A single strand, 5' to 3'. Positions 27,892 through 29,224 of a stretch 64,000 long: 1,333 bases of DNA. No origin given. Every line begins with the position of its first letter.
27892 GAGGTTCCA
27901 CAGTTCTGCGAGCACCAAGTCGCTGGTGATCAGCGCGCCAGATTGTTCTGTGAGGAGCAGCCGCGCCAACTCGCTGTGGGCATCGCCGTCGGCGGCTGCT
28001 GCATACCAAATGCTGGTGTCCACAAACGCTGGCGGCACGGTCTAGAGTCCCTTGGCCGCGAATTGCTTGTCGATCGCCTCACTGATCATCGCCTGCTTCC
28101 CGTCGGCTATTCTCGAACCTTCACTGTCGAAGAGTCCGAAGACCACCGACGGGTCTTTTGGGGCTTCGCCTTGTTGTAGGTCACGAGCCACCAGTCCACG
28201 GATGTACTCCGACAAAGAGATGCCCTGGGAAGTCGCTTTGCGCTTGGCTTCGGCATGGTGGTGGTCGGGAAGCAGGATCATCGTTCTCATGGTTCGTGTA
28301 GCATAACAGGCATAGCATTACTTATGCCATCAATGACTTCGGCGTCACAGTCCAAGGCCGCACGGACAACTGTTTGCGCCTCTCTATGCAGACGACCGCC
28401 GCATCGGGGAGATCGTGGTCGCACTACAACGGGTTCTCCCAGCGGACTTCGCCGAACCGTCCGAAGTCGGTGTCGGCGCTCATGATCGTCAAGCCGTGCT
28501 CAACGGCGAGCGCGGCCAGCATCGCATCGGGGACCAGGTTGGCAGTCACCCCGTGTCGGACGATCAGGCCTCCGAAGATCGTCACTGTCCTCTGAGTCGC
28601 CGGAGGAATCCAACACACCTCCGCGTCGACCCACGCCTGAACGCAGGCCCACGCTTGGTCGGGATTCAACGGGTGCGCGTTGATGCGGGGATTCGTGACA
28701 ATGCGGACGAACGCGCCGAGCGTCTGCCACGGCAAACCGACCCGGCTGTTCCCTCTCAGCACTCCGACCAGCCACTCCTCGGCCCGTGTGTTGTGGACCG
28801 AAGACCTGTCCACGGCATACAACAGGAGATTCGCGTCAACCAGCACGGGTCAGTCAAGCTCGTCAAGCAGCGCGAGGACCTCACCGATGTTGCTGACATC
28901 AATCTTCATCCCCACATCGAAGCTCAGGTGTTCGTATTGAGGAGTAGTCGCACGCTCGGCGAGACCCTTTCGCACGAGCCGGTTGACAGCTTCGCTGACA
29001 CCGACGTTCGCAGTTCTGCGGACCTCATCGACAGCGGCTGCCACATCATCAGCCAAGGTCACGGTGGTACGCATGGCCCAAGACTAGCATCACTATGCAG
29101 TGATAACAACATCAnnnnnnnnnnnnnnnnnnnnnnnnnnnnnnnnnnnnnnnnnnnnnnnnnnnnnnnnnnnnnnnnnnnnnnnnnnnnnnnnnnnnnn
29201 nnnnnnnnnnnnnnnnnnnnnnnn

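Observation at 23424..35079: About 11.7 kb of accessory DNA splits an AAA+ (ChlI/MoxR-like) / vWA gene pair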

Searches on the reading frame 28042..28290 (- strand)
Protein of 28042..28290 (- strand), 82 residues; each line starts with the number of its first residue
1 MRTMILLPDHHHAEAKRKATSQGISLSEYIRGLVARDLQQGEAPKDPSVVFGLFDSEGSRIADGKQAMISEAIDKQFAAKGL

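Call 4: search_protein_families(library=pfam, proteins=[window:28042-28290:-], max_evalue=0.01)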
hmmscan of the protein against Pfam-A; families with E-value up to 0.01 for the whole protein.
window:28042-28290:- (82 aa): 1 family
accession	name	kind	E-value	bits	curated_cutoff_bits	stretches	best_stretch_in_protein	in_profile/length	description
PF05534.18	HicB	-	0.0076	16.6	21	0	10-32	27-49/51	HicB family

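Call 84: search_protein_families(library=pfam, proteins=[window:28042-28290:-], max_evalue=1)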
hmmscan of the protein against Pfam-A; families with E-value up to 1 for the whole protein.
window:28042-28290:- (82 aa): 4 families
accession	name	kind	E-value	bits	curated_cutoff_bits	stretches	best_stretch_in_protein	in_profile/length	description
PF05534.18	HicB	-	0.0076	16.6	21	1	10-32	27-49/51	HicB family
PF21983.2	NikA-like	-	0.032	14.8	27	1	13-31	17-35/72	Mobilization protein NikA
PF22513.2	FitA-like_RHH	-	0.19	12.2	27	1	7-33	8-34/39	Antitoxin FitA-like, ribbon-helix-helix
PF07476.17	MAAL_C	-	0.19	11.3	27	1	2-69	27-93/249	Methylaspartate ammonia-lyase C-terminus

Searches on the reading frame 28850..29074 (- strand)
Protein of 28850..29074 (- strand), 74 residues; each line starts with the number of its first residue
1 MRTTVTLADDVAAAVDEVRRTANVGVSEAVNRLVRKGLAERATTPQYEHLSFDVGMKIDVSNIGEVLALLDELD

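Call 84: search_protein_families(library=pfam, proteins=[window:28850-29074:-], max_evalue=1)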
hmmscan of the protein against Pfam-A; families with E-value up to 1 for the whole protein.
window:28850-29074:- (74 aa): 4 families
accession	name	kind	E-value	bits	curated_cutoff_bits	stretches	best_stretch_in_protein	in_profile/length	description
PF01402.27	RHH_1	-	0.00034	20.9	20.5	1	2-39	1-38/39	Ribbon-helix-helix protein, copG family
PF12802.13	MarR_2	-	0.032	14.8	27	1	25-45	36-56/61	MarR family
PF13338.12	AbiEi_4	-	0.11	13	25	1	17-42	18-41/49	Transcriptional regulator, AbiEi antitoxin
PF01978.25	TrmB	-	0.17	12.2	25.6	1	10-43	20-56/68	Sugar-specific transcriptional regulator TrmB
